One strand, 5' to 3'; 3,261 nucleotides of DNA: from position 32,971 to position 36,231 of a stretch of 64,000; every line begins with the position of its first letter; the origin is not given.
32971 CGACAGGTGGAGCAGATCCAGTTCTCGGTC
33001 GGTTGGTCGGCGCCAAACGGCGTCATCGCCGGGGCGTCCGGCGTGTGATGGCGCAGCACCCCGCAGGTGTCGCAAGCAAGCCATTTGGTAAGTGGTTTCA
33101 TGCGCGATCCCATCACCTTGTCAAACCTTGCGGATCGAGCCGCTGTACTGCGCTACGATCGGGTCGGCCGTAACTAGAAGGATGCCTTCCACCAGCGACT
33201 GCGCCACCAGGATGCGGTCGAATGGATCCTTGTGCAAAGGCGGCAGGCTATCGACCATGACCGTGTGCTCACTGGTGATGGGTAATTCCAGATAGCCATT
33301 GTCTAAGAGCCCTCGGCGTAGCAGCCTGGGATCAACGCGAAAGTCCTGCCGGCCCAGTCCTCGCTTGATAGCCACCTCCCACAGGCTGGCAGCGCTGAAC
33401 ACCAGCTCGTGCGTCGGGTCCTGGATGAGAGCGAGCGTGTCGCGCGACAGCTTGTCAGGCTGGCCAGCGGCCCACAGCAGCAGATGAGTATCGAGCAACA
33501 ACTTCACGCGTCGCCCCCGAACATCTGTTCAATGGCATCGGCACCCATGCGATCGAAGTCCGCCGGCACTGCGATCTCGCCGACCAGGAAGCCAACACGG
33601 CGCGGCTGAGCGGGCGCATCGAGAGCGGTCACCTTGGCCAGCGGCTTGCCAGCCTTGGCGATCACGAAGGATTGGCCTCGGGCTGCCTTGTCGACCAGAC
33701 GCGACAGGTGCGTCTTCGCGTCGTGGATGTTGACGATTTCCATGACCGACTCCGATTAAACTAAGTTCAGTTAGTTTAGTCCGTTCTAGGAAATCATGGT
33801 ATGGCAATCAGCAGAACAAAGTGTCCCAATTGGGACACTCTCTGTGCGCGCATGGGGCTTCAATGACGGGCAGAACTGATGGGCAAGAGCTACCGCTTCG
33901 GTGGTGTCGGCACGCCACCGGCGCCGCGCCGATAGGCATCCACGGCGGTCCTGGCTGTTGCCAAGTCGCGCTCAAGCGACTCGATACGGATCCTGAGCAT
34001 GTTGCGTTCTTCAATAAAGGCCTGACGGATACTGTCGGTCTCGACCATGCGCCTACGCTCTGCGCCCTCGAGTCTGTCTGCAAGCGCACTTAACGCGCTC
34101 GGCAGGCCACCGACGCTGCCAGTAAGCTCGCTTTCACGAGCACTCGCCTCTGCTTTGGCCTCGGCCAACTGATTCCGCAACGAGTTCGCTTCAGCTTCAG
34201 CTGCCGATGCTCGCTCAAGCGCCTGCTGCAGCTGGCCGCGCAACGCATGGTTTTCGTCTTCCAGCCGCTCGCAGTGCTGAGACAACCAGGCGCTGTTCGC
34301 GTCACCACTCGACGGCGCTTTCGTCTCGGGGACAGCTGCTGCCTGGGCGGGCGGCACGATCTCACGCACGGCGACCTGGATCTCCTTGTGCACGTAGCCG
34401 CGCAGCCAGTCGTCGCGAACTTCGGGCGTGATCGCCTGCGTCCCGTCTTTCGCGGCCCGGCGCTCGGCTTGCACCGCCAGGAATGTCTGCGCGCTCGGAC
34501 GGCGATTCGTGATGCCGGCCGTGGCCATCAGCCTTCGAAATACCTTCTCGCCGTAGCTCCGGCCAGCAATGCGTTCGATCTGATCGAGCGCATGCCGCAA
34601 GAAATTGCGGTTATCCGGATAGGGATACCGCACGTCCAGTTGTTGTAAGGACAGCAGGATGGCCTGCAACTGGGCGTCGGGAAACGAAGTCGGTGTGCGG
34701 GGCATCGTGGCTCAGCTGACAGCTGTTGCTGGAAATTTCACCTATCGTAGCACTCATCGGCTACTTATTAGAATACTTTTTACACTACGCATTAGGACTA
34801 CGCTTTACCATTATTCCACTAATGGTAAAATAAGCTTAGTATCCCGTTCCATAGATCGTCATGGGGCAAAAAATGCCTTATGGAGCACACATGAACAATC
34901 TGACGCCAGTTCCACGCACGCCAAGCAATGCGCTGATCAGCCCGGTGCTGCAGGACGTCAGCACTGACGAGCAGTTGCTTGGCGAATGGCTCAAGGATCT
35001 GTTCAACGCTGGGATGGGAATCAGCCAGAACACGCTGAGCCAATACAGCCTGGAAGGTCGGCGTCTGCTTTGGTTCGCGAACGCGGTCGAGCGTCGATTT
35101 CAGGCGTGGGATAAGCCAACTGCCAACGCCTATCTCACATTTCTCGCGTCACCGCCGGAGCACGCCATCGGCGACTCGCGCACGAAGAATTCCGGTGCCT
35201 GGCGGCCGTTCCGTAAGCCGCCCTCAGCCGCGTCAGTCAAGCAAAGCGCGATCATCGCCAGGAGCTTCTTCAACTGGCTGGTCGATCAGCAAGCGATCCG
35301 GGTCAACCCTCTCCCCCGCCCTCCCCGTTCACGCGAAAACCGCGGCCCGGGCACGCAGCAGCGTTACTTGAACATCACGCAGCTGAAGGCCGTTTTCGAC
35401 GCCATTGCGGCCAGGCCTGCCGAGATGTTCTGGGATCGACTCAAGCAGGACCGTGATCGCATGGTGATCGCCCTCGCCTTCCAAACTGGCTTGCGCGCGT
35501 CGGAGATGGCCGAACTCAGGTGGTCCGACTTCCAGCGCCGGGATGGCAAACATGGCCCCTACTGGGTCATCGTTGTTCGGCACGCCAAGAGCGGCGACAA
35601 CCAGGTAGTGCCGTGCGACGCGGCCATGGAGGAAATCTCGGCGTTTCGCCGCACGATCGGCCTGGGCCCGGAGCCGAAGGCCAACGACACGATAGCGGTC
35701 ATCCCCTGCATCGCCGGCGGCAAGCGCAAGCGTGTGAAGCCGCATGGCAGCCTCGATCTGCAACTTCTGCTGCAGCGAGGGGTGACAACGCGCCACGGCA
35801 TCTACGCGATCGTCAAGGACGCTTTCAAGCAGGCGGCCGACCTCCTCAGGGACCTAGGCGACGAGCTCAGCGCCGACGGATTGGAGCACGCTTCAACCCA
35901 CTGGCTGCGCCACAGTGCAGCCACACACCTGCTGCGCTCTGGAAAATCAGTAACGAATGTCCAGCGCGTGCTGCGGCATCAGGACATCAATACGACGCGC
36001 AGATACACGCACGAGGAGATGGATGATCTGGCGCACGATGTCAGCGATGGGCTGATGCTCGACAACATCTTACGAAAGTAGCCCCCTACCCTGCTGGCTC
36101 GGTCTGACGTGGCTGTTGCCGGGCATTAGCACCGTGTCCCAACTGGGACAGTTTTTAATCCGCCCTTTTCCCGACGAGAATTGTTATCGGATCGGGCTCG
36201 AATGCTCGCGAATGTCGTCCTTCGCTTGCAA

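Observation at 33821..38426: Seven copies of an 18-bp palindrome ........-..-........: parS-like centromere sites, including one displaced copy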

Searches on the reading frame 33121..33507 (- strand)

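Call 9: search_protein_families(library=pfam, proteins=[window:33121-33507:-], max_evalue=0.01)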
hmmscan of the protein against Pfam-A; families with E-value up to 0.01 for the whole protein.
window:33121-33507:- (128 aa): 1 family
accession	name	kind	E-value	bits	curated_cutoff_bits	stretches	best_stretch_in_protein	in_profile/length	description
PF01850.27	PIN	-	1.9e-09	38.6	23.6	1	4-120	2-116/120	PIN domain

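Call 53: search_protein_families(library=ncbifam, proteins=[window:33121-33507:-], max_evalue=0.001)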
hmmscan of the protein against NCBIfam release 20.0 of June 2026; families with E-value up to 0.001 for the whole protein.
window:33121-33507:- (128 aa): 0 families

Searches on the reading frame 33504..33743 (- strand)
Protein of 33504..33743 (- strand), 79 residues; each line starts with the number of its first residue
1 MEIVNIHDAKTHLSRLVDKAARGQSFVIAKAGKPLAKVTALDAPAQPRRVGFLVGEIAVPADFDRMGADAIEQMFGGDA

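Call 9: search_protein_families(library=pfam, proteins=[window:33504-33743:-], max_evalue=0.01)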
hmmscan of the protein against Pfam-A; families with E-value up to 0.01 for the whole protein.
window:33504-33743:- (79 aa): 1 family
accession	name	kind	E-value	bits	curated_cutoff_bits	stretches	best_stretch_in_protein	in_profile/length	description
PF02604.26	PhdYeFM_antitox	-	3.2e-09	36.9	29.8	1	1-42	1-43/74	Antitoxin Phd_YefM, type II toxin-antitoxin system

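Call 53: search_protein_families(library=ncbifam, proteins=[window:33504-33743:-], max_evalue=0.001)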
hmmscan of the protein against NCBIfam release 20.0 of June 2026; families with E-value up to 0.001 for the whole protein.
window:33504-33743:- (79 aa): 1 family
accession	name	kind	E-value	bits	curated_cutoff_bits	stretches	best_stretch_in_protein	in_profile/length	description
TIGR01552.1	phd_fam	subfamily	2.1e-06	27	20.8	1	4-39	2-37/53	type II toxin-antitoxin system prevent-host-death family antitoxin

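Call 87: find_homologous_proteins(query=window:33504-33743:-, max_evalue=1e-10)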
Query window:33504-33743:- (79 aa): 5425 proteins with E <= 1e-10 among 5456 candidates; the best 120 are listed.
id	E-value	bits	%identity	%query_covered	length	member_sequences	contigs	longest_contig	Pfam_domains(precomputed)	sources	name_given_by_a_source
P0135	8.1e-43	161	99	100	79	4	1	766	PF02604.27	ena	-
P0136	8.1e-37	142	85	100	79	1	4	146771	PF02604.27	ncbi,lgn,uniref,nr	ncbi:type II toxin-antitoxin system prevent-host-death family antitoxin [Ralstonia solanacearum]|uni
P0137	1.7e-35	138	84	100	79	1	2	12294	PF02604.27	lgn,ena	-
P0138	1.9e-34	134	81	100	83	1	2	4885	PF02604.27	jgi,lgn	jgi:prevent-host-death family protein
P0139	3.1e-34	134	81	100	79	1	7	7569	PF02604.27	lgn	-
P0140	4.5e-34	133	80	100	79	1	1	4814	PF02604.27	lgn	-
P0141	5.8e-34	133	81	100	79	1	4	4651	PF02604.27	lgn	-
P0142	7.0e-34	132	80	100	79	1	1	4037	PF02604.27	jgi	jgi:prevent-host-death family protein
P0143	1.3e-33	132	78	100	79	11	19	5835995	PF02604.27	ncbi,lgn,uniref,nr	ncbi:type II toxin-antitoxin system Phd/YefM family antitoxin [Ralstonia solanacearum]|uniref:type I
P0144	2.1e-33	131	80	100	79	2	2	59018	PF02604.27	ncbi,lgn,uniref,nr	ncbi:type II toxin-antitoxin system Phd/YefM family antitoxin [Ralstonia chuxiongensis]|uniref:type 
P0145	1.9e-31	125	78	100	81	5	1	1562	PF02604.27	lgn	-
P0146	2.2e-31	125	79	96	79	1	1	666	PF02604.27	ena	-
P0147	2.8e-31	124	77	100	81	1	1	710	PF02604.27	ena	-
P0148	4.2e-31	124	77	100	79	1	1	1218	PF02604.27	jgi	jgi:prevent-host-death family protein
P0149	5.5e-31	123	77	100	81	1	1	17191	PF02604.27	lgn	-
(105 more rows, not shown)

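Call 88: find_encoding_contigs(protein=P0136, flank=3000, max_places=2)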
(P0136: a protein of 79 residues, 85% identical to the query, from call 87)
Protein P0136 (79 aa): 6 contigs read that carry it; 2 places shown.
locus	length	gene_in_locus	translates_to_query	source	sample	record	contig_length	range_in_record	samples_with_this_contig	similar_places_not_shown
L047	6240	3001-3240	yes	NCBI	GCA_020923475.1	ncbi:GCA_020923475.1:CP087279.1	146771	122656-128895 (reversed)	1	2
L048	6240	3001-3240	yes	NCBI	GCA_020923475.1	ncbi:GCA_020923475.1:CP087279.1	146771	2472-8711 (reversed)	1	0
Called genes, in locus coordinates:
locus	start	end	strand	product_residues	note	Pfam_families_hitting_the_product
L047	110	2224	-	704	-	PF12482:DUF3701, PF00589:Phage_integrase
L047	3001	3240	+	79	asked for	PF02604:PhdYeFM_antitox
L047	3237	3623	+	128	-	PF01850:PIN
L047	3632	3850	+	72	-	-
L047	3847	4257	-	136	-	-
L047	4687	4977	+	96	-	PF00816:Histone_HNS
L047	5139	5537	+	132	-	-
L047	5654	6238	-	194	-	-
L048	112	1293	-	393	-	PF00589:Phage_integrase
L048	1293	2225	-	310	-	PF12482:DUF3701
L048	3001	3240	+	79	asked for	PF02604:PhdYeFM_antitox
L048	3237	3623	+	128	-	PF01850:PIN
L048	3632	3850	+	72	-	-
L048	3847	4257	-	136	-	-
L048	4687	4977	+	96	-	PF00816:Histone_HNS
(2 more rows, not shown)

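Call 89: find_encoding_contigs(protein=P0144, flank=3000, max_places=2)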
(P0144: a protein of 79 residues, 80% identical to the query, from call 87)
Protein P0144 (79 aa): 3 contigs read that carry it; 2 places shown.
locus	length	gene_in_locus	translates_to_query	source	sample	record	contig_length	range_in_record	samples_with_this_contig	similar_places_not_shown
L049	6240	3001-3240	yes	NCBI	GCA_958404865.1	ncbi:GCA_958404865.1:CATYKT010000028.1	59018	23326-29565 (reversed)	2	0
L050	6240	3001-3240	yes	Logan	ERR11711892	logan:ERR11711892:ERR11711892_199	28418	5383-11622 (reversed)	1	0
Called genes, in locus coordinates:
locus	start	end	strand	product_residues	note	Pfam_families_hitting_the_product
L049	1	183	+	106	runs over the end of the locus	-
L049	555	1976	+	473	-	PF21205:Rep3_C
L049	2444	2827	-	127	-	-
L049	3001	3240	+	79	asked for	PF02604:PhdYeFM_antitox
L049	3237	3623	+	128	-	PF01850:PIN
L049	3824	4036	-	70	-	-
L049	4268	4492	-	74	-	PF00082:Peptidase_S8 (weak)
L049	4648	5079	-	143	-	PF00082:Peptidase_S8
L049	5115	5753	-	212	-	PF27160:Y4kK_N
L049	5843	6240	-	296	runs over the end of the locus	PF11740:KfrA_N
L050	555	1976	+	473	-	PF21205:Rep3_C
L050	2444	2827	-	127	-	-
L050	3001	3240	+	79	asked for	PF02604:PhdYeFM_antitox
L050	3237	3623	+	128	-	PF01850:PIN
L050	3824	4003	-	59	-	-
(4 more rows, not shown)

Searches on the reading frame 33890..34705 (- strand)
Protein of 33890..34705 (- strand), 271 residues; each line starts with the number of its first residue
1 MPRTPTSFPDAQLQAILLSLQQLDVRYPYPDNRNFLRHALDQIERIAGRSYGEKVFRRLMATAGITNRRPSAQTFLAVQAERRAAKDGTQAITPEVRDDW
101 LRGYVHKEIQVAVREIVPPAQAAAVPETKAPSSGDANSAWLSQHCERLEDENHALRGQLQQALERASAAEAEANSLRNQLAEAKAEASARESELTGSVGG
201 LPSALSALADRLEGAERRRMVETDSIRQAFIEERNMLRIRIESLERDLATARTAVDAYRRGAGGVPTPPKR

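Call 9: search_protein_families(library=pfam, proteins=[window:33890-34705:-], max_evalue=0.01)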
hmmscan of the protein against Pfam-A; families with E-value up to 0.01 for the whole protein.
window:33890-34705:- (271 aa): 2 families
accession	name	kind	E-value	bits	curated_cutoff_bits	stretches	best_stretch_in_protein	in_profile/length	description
PF15294.11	Leu_zip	-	9.2e-05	22.5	28.2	1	134-239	124-231/275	Leucine zipper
PF05859.17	Mis12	-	0.0009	19.5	25.7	1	135-228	115-208/231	Mis12 protein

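Call 53: search_protein_families(library=ncbifam, proteins=[window:33890-34705:-], max_evalue=0.001)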
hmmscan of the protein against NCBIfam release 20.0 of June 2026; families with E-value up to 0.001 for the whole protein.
window:33890-34705:- (271 aa): 1 family
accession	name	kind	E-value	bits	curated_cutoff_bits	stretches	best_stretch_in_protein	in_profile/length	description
NF045487.1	ASRP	equivalog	0.00046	18.9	300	1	145-257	357-471/593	archaea-specific SMC-related protein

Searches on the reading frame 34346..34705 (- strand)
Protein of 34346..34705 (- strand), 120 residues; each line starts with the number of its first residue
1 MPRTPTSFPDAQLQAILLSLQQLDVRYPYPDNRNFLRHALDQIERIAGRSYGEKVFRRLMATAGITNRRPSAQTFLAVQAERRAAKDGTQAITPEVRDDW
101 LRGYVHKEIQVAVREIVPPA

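Call 81: search_protein_families(library=pfam, proteins=[window:34346-34705:-], max_evalue=10)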
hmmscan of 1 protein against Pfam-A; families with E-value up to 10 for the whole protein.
window:34346-34705:- (120 aa): 0 families

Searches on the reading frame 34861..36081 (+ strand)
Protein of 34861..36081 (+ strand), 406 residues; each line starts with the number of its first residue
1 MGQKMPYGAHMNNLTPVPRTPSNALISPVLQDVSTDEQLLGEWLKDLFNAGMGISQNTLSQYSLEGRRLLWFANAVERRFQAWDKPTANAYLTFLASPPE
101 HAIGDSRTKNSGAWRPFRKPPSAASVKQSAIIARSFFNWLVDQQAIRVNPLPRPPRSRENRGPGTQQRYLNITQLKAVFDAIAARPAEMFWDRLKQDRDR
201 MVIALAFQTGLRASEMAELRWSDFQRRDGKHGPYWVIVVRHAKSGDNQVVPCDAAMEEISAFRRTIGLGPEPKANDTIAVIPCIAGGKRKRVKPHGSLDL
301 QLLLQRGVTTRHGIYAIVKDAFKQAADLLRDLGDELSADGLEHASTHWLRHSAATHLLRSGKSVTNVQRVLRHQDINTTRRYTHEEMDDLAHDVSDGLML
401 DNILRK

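Call 9: search_protein_families(library=pfam, proteins=[window:34861-36081:+], max_evalue=0.01)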
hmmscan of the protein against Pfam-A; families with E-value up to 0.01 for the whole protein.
window:34861-36081:+ (406 aa): 1 family
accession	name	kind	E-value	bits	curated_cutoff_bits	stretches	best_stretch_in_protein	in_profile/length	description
PF00589.27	Phage_integrase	-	7.7e-22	78.3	27.1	1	197-387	22-170/172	Phage integrase family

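Call 53: search_protein_families(library=ncbifam, proteins=[window:34861-36081:+], max_evalue=0.001)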
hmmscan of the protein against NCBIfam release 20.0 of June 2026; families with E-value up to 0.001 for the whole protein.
window:34861-36081:+ (406 aa): 9 families
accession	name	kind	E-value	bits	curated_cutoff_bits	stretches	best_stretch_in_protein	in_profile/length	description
NF040815.2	recomb_XerA_Arch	equivalog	2e-24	86.6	220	2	342-391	211-260/263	site-specific tyrosine recombinase/integron integrase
TIGR02224.1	recomb_XerC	equivalog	4.9e-24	85.2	335.15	2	339-391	231-283/295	tyrosine recombinase XerC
TIGR02225.1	recomb_XerD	equivalog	3.4e-21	75.8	329.6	2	342-391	231-280/290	site-specific tyrosine recombinase XerD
NF001399.0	PRK00283.1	subfamily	1.7e-20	73.5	279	2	341-391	239-289/300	tyrosine recombinase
NF002331.0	PRK01287.1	subfamily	3e-13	49.5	371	2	338-390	263-317/365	site-specific tyrosine recombinase XerC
TIGR02249.1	integrase_gron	subfamily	3.6e-13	49.5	265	1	198-384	117-299/315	integron integrase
NF003462.0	PRK05084.1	equivalog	2.7e-12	46.1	267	1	343-392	302-351/360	tyrosine recombinase XerS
NF011946.0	PRK15417.1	equivalog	3.6e-09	36.3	435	1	307-384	245-314/337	integron integrase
NF007371.0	PRK09871.1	subfamily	1.1e-08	34.8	222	0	323-386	114-175/198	tyrosine-type DNA invertase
